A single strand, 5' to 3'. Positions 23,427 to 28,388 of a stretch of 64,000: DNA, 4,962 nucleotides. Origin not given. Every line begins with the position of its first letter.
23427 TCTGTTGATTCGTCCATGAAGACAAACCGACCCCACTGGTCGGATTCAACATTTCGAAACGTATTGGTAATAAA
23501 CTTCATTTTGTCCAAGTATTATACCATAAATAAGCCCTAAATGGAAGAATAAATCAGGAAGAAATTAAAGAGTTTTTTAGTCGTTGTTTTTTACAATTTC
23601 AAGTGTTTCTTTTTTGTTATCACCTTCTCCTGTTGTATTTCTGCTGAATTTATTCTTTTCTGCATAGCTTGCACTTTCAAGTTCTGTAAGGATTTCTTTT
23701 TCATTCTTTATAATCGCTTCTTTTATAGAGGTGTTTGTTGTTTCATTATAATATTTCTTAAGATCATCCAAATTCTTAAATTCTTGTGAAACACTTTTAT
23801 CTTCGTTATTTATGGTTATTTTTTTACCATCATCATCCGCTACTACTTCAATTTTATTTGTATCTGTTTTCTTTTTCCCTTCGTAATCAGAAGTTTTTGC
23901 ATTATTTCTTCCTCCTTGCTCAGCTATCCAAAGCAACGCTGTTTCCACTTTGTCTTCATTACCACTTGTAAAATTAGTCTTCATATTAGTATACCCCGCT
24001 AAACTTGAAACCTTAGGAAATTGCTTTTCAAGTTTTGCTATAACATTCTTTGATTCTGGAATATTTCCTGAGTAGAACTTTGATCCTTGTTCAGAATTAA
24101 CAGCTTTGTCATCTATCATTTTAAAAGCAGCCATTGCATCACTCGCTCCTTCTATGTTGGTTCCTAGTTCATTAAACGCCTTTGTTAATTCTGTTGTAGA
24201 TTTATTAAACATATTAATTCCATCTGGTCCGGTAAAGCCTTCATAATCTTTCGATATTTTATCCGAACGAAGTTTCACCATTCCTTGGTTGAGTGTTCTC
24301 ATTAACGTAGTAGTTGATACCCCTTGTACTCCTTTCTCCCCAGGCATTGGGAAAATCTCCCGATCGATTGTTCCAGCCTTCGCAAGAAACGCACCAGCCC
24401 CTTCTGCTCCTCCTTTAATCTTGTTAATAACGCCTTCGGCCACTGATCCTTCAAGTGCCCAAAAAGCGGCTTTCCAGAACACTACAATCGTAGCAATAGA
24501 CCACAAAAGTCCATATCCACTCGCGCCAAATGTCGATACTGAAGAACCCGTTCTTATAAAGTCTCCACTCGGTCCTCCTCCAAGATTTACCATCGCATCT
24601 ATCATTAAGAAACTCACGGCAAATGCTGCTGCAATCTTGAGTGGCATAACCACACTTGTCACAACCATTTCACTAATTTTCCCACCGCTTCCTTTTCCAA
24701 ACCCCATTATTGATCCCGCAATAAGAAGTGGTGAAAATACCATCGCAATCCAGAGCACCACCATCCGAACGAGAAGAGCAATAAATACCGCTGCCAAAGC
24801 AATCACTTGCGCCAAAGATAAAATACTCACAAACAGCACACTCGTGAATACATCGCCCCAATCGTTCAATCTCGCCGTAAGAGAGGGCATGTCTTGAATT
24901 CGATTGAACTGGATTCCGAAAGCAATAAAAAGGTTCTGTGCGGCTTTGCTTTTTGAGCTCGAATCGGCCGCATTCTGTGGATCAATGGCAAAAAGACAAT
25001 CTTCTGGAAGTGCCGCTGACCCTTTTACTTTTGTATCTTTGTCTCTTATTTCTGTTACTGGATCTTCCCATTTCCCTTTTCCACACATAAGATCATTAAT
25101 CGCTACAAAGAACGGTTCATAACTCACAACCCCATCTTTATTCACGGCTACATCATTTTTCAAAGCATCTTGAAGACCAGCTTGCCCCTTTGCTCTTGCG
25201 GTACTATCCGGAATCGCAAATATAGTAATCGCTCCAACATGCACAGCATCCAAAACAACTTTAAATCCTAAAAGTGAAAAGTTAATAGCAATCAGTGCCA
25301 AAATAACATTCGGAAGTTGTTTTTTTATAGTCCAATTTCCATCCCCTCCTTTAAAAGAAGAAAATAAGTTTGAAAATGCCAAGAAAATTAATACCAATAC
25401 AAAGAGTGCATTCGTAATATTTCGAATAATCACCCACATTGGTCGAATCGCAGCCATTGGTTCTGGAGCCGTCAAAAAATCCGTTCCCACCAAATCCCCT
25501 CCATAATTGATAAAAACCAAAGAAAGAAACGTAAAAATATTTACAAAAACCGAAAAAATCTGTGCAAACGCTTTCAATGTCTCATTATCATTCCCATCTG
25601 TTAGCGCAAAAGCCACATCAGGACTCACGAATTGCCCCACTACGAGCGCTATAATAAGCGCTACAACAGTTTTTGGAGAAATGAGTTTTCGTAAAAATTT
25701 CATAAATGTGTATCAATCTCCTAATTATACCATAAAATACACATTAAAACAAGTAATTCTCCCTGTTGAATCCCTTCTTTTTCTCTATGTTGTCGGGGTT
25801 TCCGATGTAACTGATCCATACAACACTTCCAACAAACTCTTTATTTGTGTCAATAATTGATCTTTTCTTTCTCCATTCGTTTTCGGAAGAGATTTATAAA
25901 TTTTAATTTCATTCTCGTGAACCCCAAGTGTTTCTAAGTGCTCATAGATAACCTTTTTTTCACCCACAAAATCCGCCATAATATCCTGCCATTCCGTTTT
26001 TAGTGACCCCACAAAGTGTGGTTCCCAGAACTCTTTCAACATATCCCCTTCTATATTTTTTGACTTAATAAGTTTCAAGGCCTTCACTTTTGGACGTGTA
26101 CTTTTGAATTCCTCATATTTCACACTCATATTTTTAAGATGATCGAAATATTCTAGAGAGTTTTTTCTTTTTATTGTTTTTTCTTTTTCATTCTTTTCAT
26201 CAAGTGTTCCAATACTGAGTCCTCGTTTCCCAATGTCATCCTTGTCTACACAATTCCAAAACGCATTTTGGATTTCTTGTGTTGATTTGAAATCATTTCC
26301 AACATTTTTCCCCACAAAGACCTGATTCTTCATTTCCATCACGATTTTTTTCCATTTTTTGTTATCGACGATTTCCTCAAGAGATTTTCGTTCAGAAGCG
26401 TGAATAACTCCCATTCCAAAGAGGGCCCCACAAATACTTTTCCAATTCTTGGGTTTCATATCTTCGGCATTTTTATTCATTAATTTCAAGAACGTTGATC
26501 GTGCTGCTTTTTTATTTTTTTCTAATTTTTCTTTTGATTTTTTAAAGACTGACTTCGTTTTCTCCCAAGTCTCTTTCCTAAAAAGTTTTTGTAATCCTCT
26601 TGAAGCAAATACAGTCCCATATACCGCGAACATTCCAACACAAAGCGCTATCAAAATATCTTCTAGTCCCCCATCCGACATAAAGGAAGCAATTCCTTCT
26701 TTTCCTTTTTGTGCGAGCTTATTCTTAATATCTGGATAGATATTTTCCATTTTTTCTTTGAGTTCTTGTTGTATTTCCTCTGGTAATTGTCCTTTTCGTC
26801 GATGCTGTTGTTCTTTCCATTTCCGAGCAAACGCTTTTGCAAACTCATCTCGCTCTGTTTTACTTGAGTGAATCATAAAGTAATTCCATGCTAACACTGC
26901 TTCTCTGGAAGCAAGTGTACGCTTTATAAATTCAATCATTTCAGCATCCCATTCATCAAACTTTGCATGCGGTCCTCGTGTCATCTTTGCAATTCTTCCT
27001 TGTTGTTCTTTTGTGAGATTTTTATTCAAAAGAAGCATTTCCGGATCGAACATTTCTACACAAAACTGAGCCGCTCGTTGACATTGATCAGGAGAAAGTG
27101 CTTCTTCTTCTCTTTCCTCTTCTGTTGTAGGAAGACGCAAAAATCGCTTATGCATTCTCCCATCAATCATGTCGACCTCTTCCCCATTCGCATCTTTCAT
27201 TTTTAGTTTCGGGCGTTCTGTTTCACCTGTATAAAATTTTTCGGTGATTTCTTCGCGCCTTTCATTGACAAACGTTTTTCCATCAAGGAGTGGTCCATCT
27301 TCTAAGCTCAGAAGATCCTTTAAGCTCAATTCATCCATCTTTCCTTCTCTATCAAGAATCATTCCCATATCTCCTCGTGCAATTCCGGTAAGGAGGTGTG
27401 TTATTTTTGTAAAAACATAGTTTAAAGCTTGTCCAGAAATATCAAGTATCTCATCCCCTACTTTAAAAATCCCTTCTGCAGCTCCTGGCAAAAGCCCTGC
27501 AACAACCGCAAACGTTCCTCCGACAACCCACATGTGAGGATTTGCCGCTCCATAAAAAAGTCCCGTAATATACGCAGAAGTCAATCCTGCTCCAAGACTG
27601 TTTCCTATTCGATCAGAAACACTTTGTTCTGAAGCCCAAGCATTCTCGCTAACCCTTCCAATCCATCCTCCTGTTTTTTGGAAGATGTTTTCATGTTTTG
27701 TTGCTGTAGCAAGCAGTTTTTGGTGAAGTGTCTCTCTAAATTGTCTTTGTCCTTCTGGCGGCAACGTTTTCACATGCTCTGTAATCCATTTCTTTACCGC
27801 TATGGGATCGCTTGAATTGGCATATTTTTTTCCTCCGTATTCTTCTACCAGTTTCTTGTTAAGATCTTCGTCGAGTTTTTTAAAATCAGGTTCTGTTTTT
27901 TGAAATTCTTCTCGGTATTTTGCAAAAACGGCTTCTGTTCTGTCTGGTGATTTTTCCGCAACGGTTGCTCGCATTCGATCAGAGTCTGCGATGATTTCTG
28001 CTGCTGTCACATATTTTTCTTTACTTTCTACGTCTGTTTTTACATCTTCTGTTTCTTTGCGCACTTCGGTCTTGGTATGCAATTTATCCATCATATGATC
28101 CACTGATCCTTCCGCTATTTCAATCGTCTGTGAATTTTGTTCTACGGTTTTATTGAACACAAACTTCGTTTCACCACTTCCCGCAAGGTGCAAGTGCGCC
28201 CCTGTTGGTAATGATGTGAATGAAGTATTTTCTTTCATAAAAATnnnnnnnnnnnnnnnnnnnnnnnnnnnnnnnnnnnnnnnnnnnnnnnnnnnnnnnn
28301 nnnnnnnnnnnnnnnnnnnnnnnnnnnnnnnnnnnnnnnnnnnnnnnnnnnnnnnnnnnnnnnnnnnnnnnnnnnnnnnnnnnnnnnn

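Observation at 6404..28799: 22-kb same-strand five-gene cluster built around two giant ORFs: candidate uncharacterised envelope/surface apparatus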

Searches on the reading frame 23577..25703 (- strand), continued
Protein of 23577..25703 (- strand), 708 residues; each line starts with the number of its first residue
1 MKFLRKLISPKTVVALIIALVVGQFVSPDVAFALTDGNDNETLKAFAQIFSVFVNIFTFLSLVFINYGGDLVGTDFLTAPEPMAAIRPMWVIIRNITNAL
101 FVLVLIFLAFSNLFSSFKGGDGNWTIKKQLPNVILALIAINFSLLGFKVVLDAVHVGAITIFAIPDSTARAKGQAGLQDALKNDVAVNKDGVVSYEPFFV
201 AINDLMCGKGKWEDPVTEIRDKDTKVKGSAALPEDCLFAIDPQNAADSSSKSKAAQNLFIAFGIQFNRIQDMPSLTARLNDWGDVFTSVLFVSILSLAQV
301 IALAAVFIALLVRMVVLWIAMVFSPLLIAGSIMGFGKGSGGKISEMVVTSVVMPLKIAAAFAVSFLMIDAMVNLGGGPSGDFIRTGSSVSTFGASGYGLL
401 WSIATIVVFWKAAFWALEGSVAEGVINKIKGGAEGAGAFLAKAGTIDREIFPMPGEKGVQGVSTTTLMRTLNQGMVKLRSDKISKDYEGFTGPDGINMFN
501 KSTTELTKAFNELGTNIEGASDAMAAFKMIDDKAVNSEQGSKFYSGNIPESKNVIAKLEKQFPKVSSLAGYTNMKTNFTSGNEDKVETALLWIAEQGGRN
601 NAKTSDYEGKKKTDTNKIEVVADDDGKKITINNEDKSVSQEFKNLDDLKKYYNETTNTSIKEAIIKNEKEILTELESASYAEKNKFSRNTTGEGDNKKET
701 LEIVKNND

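Call 47: find_related_loci(query=A1, collection=genome_contigs, flank=10000)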
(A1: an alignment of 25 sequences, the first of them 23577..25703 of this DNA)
Query A1 (708 aa) in genome_contigs; peptide patterns used: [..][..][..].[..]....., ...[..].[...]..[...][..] (x = any residue, [..] = any of these).
55 stretches matched a pattern; 28 encode a relative of the query (tblastn E <= 1e-3); 28 distinct loci.
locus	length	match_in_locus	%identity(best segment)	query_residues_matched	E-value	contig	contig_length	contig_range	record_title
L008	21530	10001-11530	64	1-496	0e+0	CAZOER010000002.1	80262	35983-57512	MAG TPA_asm: uncultured Candidatus Peribacteria bacterium isolate binchicken_co28_198 genome assembly, contig: NODE_208_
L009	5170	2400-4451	49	1-708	0e+0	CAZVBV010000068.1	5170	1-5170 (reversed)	MAG TPA_asm: uncultured Candidatus Peribacteria bacterium isolate binchicken_co49_14 genome assembly, contig: NODE_6763_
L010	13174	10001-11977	50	1-667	0e+0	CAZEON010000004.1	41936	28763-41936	MAG TPA_asm: uncultured Candidatus Peribacteria bacterium isolate binchicken_co181_617 genome assembly, contig: NODE_108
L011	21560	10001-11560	49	4-518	3e-141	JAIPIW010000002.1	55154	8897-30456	MAG: Candidatus Gracilibacteria bacterium isolate Tobar13m-G44 Tobar13m-C779, whole genome shotgun sequence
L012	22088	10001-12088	37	1-706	7e-115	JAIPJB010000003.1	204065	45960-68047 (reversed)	MAG: Candidatus Gracilibacteria bacterium isolate Tobar13m-G49 Tobar13m-20mill-C13, whole genome shotgun sequence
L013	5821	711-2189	41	1-453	4e-108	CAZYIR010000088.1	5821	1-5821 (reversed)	MAG TPA_asm: uncultured Candidatus Peribacteria bacterium isolate binchicken_co219_8 genome assembly, contig: k141_54753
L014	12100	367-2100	38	1-523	2e-109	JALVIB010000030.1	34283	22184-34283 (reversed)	MAG: Candidatus Gracilibacteria bacterium isolate A1_metabat1_scaf2bin.029 A1_NODE_241_length_34283_cov_3.650457, whole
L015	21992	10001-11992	34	11-694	2e-108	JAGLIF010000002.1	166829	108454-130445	MAG: Candidatus Gracilibacteria bacterium isolate RS_2_30 ROV157_2.bin.30.fa_2, whole genome shotgun sequence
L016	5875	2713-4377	37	1-487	1e-106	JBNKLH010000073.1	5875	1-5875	MAG: Candidatus Altimarinota bacterium isolate H1H2.bin.2.strict NODE_73_length_5908_cov_3.105128, whole genome shotgun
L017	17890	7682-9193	40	40-557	1e-103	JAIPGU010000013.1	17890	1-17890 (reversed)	MAG: Candidatus Gracilibacteria bacterium isolate Tobar13.5m-G57 Tobar13-5m-C3541, whole genome shotgun sequence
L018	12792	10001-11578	38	1-490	2e-101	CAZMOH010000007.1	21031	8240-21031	MAG TPA_asm: uncultured Candidatus Peribacteria bacterium isolate SRP163575_co1_366 genome assembly, contig: NODE_5197_l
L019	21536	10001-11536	40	3-453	4e-100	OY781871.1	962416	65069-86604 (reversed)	MAG: Candidatus Gracilibacteria bacterium isolate aa87c5ac-7a06-4bd6-af26-82c4354fe085 genome assembly, chromosome: 1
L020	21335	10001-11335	39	19-452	7e-100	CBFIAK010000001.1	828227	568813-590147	MAG: Patescibacteria group bacterium isolate Co_bin_206_indstr genome assembly, contig: Co_bin_206_indstr_c1, whole geno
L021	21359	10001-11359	39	40-489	5e-100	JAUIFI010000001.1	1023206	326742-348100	MAG: bacterium isolate 8_bin.77 NODE_5_length_1023206_cov_7.442498, whole genome shotgun sequence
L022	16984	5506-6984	41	25-451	1e-96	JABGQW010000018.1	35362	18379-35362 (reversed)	MAG: bacterium isolate co234_bin65 NODE_2431_length_35362_cov_38.297533, whole genome shotgun sequence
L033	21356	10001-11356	31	3-468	2e-49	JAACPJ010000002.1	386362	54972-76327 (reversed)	MAG: bacterium isolate CG_2015-02_41_16 CG_2015-02_curated_scaffold_17, whole genome shotgun sequence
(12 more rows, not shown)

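Call 75: find_homologous_proteins(query=A4, max_evalue=0.1)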
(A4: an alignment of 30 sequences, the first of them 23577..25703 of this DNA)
Query A4 (30 sequences) (708 aa, profile of the alignment): 57 proteins with E <= 0.1 among 8000 candidates.
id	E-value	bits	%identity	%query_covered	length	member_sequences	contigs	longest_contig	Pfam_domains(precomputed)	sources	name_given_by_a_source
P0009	6.0e-241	820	48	66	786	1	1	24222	-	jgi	-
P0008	8.6e-240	816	49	72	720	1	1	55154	-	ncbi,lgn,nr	ncbi:hypothetical protein K9M41_00445 [Candidatus Gracilibacteria bacterium]|nr:hypothetical protein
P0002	2.8e-235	802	58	93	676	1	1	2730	-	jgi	-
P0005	4.3e-235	801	61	74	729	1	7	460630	-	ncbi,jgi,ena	jgi:hypothetical protein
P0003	4.4e-234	798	68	72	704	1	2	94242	-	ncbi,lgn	-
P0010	5.4e-232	791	37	96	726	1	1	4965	-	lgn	-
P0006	7.1e-230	784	49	100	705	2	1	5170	-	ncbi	-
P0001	4.0e-228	778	100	100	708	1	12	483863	-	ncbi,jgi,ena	jgi:hypothetical protein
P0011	1.2e-227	776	39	88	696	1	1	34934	-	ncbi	-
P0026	2.6e-226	772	41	37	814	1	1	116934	-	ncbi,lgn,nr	ncbi:MAG: type IV secretion system protein [Candidatus Gracilibacteria bacterium]|nr:type IV secreti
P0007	2.9e-224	765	50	94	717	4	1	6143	-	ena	-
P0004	3.8e-222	758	55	95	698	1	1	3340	-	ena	-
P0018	1.3e-219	750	39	64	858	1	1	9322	-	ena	-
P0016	1.2e-218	747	40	73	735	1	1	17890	-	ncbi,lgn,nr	ncbi:hypothetical protein K9L63_01660 [Candidatus Gracilibacteria bacterium]|nr:hypothetical protein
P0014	3.7e-218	745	43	74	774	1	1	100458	-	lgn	-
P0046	7.0e-212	724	39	66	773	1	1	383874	-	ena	-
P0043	7.3e-203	694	39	61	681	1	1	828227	-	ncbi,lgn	-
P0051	3.9e-140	487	27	59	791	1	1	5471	-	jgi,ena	-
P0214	4.3e-46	176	39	40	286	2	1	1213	-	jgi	jgi:hypothetical protein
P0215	2.3e-11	61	31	22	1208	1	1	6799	-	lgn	-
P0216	8.3e-6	43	31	10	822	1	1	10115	PF19590.5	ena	-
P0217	8.3e-6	43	31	10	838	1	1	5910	PF19590.5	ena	-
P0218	8.4e-6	43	31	10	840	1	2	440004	PF19590.5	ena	-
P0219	1.1e-3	36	35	9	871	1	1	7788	-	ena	-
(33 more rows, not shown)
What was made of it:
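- A profile of the g708 family finds proteins annotated PF19590 TrbL_3 at E 8.3e-6 and P0215 at 2.3e-11, against 5.8 billion sequences (call 75).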

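Call 76: search_protein_families(library=pfam, proteins=[P0216, P0217, P0218, P0215, P0219, P0214], max_evalue=0.01)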
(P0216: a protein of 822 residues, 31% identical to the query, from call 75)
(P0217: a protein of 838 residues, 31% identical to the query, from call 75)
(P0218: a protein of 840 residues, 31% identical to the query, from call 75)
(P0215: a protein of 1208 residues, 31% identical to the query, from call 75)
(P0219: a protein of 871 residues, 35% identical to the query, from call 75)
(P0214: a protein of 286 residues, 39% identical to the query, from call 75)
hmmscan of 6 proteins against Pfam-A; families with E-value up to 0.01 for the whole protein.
P0216 (822 aa): 0 families

P0217 (838 aa): 0 families

P0218 (840 aa): 0 families

P0215 (1208 aa): 1 family
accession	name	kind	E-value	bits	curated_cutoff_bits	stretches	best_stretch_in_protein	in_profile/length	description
PF04610.19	TrbL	-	0.0025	18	25.9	1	123-309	5-190/215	TrbL/VirB6 plasmid conjugal transfer protein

P0219 (871 aa): 0 families

P0214 (286 aa): 0 families
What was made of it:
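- On TrbL/VirB6 superfamily (Pfam TrbL PF04610, TrbL_3 PF19590) - for g708: The intermediate P0215 matches Pfam TrbL at E 0.0025 (call 76).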

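Call 79: search_protein_families(library=pfam, proteins=[P0216, P0217, P0218, P0219, P0051], max_evalue=10)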
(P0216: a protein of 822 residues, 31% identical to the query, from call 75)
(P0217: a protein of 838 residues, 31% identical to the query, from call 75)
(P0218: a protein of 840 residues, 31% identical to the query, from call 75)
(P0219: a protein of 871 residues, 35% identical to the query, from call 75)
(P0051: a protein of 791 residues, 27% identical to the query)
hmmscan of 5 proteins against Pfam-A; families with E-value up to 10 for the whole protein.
P0216 (822 aa): 1 family
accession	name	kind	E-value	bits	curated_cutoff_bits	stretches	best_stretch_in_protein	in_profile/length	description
PF22440.1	SirC_C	-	0.13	12.8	27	1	635-653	9-27/47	SirC C-terminal domain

P0217 (838 aa): 0 families

P0218 (840 aa): 1 family
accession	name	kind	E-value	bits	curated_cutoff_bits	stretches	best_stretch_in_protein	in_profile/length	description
PF22440.1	SirC_C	-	0.1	13.1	27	1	653-671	9-27/47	SirC C-terminal domain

P0219 (871 aa): 1 family
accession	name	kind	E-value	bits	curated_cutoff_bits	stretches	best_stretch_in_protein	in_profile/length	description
PF02686.20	GatC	-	0.16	12.6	23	1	713-783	2-56/66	Glu-tRNAGln amidotransferase C subunit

P0051 (791 aa): 0 families

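Call 81: find_encoding_contigs(protein=P0218, flank=10000, max_places=1)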
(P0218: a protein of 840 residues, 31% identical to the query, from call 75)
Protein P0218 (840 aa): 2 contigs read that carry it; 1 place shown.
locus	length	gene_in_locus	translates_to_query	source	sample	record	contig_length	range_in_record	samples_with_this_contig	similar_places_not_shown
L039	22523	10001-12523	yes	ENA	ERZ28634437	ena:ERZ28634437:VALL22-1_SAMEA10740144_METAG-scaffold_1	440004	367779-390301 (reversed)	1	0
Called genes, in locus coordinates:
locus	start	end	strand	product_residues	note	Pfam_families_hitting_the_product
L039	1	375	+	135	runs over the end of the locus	PF18895:T4SS_pilin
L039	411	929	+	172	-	-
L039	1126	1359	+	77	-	-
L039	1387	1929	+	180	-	PF02590:SPOUT_MTase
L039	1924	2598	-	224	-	PF18912:DZR_2 (weak), PF00156:Pribosyltran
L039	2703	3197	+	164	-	PF17886:ArsA_HSP20 (weak), PF00011:HSP20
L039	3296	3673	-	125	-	PF18895:T4SS_pilin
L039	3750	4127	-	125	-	PF18895:T4SS_pilin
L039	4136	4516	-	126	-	PF18895:T4SS_pilin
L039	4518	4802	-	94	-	PF18895:T4SS_pilin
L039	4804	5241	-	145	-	PF18895:T4SS_pilin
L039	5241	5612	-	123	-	PF18895:T4SS_pilin (weak)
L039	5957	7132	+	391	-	-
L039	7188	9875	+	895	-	PF19590:TrbL_3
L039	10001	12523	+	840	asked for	PF19590:TrbL_3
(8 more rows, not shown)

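Call 82: find_encoding_contigs(protein=P0215, flank=10000, max_places=1)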
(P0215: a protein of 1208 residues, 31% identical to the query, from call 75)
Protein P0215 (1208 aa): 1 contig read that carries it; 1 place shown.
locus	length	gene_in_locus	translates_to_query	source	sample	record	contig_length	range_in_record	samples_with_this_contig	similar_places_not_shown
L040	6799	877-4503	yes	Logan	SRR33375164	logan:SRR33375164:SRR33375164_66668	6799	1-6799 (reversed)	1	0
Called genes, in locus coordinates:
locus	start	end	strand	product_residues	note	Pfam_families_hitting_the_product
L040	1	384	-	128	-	?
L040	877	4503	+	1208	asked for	-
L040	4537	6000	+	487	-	-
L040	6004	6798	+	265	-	?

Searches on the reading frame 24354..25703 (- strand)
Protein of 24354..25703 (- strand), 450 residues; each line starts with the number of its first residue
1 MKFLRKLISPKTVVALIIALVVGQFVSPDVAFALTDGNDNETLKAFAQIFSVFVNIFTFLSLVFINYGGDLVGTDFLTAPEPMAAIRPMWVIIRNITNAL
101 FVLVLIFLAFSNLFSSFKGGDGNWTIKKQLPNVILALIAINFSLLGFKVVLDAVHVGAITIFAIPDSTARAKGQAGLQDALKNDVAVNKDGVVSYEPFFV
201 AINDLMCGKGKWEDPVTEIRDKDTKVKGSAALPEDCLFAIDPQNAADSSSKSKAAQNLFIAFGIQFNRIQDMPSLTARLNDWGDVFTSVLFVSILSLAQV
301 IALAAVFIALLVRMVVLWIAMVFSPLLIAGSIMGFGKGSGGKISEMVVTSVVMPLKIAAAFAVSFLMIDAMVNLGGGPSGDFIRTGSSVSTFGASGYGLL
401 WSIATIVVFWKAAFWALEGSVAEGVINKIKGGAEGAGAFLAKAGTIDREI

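Call 64: search_dna_similar(query=window:24354-25703:-, collection=plasmids, mode=protein, max_evalue=10, max_rows=25)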
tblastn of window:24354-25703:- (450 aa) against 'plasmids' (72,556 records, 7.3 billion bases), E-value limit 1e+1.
No match.
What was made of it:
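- The plasmid collection gives no match (call 64).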

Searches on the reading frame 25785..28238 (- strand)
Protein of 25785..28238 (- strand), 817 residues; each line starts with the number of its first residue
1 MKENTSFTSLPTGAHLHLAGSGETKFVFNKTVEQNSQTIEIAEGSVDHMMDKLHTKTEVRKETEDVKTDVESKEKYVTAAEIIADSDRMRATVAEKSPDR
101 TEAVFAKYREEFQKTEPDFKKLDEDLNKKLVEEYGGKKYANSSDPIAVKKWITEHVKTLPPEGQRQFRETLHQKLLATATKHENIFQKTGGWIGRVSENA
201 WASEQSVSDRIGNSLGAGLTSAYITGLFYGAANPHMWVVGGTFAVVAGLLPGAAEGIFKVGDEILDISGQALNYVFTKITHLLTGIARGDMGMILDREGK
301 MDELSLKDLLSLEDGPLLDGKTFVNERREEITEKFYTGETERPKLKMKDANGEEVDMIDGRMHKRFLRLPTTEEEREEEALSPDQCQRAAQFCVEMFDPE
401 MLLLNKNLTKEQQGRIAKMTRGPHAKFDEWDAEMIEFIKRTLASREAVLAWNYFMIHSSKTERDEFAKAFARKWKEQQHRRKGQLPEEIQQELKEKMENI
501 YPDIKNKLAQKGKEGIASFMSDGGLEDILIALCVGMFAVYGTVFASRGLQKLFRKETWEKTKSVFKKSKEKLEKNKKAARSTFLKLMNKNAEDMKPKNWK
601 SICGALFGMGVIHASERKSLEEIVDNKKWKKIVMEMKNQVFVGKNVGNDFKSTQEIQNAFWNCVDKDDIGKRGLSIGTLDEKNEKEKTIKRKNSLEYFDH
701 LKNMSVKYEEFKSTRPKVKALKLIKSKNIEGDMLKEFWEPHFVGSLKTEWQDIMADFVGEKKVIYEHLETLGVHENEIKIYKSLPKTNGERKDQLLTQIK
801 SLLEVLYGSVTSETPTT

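Call 6: search_protein_families(library=pfam, proteins=[window:25785-28238:-], max_evalue=0.1)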
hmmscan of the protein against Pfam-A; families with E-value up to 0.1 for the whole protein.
window:25785-28238:- (817 aa): 3 families
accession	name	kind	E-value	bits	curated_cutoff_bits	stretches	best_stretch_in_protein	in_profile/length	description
PF13308.11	YARHG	-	0.0094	16.3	27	1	537-577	34-74/85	YARHG domain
PF08806.17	Sep15_SelM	-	0.033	14.7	26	0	339-358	37-56/75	Sep15/SelM redox domain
PF13786.12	DUF4179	-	0.034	15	30.1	0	28-90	26-87/94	Domain of unknown function (DUF4179)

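Call 10: search_protein_families(library=ncbifam, proteins=[window:25785-28238:-], max_evalue=0.1)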
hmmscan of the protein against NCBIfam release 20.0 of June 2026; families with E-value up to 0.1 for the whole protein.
window:25785-28238:- (817 aa): 1 family
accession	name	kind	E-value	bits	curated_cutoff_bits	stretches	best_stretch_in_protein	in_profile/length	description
NF052465.1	typeII_restric_endo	equivalog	0.047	12.9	290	1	624-669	106-151/209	type II restriction-modification system restriction endonuclease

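Call 11: search_protein_families(library=phrogs, proteins=[window:25785-28238:-], max_evalue=0.01)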
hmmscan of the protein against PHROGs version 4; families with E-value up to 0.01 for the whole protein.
window:25785-28238:- (817 aa): 0 families

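Call 37: search_solved_structures(query=window:25785-28238:-, max_evalue=1)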
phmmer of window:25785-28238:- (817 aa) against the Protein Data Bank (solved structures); distinct sequences matched with E-value up to 1: 0.
